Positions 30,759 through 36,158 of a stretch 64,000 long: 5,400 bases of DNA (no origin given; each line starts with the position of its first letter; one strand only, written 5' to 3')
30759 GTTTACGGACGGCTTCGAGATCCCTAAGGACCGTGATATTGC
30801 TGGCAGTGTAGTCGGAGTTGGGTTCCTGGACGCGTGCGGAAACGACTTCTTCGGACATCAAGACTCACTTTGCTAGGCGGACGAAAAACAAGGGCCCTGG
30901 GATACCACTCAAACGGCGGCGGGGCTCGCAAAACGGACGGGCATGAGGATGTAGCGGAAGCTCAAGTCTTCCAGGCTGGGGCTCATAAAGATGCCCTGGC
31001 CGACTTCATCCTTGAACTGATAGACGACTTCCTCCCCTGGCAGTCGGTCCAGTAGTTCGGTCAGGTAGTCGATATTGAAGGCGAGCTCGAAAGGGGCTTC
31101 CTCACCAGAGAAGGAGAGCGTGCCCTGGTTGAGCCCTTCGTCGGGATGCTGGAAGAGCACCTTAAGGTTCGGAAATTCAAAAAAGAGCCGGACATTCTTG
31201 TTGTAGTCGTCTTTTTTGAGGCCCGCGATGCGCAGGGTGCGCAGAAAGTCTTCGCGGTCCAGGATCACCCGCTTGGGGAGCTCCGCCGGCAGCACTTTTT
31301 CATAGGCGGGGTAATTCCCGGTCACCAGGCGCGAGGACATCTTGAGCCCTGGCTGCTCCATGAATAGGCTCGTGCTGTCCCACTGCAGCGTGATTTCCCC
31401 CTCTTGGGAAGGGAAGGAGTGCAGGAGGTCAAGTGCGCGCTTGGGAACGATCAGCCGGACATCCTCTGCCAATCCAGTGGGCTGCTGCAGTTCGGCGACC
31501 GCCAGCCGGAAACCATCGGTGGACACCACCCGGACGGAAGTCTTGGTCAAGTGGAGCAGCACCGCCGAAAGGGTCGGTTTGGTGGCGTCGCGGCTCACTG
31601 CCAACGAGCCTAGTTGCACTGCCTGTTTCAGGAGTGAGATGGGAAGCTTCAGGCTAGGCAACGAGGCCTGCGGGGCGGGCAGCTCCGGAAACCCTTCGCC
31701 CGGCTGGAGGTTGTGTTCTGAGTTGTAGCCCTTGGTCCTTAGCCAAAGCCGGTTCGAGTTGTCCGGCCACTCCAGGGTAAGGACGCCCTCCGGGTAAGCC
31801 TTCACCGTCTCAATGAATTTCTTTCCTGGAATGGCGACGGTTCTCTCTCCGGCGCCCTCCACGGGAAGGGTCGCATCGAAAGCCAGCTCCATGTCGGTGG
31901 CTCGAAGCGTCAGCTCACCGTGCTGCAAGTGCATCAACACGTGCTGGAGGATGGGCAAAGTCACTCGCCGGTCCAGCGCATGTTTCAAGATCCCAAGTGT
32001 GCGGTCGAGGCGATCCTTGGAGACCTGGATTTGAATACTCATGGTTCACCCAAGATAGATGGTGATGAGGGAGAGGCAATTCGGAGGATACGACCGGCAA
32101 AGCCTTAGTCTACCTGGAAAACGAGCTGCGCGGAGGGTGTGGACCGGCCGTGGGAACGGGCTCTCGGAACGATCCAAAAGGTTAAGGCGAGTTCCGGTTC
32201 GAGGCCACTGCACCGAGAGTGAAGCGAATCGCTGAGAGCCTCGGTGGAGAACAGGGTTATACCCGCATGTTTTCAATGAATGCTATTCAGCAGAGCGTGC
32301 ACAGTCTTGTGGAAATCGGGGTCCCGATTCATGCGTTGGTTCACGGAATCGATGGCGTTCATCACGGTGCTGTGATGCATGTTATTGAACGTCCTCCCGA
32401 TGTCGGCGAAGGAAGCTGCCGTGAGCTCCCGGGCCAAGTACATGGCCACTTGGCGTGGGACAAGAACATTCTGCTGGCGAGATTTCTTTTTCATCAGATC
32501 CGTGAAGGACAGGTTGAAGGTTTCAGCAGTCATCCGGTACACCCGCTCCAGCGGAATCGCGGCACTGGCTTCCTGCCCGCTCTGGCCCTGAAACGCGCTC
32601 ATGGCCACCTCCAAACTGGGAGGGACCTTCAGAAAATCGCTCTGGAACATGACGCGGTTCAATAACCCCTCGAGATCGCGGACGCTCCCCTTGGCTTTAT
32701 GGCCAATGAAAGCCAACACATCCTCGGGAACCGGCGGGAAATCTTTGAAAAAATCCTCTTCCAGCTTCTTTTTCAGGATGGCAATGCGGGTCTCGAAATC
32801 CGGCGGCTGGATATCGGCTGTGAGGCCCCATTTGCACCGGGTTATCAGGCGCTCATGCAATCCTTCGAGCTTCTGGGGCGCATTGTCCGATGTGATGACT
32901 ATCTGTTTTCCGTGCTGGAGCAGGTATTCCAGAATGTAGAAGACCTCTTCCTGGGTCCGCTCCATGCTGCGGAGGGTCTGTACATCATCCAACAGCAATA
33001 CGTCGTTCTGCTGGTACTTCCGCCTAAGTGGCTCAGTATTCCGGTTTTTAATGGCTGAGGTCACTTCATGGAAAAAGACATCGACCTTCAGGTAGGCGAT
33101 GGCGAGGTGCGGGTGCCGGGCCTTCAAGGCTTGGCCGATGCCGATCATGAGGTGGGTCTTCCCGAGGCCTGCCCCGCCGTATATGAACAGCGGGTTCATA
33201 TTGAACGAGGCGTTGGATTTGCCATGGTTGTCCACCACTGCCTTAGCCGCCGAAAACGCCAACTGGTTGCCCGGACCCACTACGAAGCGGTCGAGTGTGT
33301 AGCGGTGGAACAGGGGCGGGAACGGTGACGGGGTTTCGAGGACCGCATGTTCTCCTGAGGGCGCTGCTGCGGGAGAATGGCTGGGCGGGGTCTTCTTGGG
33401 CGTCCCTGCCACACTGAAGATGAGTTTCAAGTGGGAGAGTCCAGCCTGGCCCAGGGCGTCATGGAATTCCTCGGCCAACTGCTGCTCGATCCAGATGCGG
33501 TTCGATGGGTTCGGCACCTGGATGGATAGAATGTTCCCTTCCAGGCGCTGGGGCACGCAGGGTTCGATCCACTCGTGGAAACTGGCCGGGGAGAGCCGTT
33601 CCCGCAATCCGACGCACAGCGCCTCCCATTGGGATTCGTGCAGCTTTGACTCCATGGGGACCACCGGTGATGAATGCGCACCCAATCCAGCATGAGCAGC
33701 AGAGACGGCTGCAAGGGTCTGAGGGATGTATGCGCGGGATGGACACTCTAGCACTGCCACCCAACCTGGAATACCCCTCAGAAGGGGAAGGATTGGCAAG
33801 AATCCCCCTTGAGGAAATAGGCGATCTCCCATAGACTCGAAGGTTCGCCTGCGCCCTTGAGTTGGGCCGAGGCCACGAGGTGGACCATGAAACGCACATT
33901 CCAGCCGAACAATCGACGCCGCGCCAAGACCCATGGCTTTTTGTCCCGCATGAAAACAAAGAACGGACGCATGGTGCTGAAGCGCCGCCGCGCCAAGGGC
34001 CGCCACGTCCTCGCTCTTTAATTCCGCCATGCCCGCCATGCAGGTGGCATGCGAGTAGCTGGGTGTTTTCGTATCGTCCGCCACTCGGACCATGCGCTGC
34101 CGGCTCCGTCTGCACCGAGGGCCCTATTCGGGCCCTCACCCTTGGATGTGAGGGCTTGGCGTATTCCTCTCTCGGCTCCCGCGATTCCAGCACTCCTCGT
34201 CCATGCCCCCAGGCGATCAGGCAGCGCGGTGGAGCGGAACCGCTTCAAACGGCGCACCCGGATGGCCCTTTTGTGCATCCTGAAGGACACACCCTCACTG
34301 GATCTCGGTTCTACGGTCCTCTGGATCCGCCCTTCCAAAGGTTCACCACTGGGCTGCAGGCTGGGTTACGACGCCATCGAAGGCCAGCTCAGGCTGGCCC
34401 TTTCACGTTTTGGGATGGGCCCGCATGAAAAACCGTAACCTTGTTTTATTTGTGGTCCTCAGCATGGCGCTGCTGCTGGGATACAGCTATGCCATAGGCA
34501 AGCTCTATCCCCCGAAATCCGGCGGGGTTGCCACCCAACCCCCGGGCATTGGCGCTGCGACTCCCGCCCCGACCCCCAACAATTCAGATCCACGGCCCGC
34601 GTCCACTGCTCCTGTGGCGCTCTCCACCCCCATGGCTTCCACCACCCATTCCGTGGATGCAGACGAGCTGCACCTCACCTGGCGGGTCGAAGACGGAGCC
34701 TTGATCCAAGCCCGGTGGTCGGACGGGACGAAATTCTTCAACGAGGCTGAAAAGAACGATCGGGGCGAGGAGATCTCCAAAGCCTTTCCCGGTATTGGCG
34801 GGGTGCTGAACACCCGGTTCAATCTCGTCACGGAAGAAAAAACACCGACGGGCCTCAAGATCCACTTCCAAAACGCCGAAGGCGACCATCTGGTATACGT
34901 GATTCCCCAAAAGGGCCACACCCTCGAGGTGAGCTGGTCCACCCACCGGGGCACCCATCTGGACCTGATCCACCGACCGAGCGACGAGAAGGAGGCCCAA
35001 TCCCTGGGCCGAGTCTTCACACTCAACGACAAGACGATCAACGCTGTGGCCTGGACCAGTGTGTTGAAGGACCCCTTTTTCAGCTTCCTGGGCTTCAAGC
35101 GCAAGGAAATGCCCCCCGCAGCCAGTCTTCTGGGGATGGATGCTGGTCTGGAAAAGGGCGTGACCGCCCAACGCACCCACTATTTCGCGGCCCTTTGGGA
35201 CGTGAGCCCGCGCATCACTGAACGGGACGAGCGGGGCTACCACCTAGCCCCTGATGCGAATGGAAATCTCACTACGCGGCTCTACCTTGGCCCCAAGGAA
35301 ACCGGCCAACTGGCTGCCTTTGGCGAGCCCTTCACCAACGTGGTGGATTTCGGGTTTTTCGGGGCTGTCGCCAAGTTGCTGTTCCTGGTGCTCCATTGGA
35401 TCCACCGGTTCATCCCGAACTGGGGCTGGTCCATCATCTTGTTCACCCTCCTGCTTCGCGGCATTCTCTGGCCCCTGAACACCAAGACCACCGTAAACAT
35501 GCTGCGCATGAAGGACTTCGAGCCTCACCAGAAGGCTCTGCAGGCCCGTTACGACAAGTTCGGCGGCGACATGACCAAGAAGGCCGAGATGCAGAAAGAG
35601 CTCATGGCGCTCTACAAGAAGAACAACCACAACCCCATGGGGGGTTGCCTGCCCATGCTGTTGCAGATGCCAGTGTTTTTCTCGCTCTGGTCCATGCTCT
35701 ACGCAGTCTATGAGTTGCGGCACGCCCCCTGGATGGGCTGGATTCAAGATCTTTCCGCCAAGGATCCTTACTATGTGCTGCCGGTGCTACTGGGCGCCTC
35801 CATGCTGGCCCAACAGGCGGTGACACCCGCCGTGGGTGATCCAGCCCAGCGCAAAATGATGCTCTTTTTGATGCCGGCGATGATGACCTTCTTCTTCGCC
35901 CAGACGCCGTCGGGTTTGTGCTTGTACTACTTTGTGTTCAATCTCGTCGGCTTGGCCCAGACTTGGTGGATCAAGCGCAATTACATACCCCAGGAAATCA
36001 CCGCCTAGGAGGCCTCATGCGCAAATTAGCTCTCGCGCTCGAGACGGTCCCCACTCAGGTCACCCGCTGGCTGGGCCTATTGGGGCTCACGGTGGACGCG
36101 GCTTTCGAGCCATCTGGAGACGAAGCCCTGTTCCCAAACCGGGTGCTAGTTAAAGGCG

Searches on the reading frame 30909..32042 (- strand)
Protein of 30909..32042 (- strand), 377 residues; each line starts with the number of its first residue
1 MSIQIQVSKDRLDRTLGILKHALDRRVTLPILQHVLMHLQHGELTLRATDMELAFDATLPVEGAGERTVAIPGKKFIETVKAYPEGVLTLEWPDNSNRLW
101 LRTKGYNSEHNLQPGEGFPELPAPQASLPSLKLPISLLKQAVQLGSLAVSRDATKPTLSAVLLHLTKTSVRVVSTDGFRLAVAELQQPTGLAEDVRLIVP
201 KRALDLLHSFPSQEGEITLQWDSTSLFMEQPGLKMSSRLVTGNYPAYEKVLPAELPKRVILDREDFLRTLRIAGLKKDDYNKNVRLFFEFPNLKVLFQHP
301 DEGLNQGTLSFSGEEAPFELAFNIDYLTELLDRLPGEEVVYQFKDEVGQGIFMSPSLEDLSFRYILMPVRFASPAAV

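Call 65: search_protein_families(library=pfam, proteins=[window:30909-32042:-], max_evalue=0.0001)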
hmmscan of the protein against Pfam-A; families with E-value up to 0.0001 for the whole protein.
window:30909-32042:- (377 aa): 3 families
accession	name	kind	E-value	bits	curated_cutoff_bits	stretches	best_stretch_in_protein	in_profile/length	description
PF02767.21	DNA_pol3_beta_2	-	4e-23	82.4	27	1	133-245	2-115/116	DNA polymerase III beta subunit, central domain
PF00712.24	DNA_pol3_beta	-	8.4e-17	61.9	24.4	1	4-102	2-99/120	DNA polymerase III beta subunit, N-terminal domain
PF02768.20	DNA_pol3_beta_3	-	7.9e-10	39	27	1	249-370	2-121/121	DNA polymerase III beta subunit, C-terminal domain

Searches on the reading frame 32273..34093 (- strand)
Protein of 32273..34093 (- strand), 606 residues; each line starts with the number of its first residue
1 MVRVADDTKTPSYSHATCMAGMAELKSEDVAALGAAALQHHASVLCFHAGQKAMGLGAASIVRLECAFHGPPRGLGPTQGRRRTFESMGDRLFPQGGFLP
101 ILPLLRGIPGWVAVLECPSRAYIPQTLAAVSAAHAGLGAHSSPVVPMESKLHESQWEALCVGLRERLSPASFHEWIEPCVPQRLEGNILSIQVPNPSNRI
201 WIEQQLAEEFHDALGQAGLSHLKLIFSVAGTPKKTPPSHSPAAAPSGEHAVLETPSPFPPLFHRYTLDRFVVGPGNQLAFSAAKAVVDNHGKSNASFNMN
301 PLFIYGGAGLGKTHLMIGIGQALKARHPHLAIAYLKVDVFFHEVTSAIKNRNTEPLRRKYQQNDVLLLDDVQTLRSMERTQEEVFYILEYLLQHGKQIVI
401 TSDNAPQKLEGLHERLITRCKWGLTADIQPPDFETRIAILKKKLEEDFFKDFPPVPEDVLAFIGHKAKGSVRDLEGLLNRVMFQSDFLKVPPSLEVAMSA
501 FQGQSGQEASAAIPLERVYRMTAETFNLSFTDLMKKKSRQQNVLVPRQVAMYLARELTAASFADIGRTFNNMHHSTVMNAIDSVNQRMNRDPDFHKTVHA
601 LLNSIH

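Call 65: search_protein_families(library=pfam, proteins=[window:32273-34093:-], max_evalue=0.0001)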
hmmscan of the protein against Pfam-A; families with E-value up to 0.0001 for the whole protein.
window:32273-34093:- (606 aa): 5 families
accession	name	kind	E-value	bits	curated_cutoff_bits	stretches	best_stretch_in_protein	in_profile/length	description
PF00308.24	Bac_DnaA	-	3.3e-50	170.9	23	1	263-426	3-161/162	Bacterial DnaA ATPAse domain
PF08299.17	Bac_DnaA_C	-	1.7e-21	76.5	31.5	1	516-584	2-69/69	Bacterial dnaA protein helix-turn-helix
PF11638.13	DnaA_N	-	1.6e-08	34.6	24.6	1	153-212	1-61/65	DnaA N-terminal domain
PF01695.23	IstB_IS21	-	4.6e-07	30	24.1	1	302-404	95-194/238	IstB-like ATP binding protein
PF01637.24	ATPase_2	-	1.6e-05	25.3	33.2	0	353-452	102-201/225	ATPase domain predominantly from Archaea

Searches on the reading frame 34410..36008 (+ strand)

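Call 65: search_protein_families(library=pfam, proteins=[window:34410-36008:+], max_evalue=0.0001)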
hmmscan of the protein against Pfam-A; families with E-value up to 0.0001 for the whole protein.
window:34410-36008:+ (532 aa): 2 families
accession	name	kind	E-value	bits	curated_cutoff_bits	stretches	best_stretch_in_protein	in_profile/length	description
PF02096.25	60KD_IMP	-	1.6e-54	184.7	35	1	338-523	1-163/163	60Kd inner membrane protein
PF14849.12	YidC_periplas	-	1.6e-07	32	24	1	277-326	233-282/283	YidC periplasmic domain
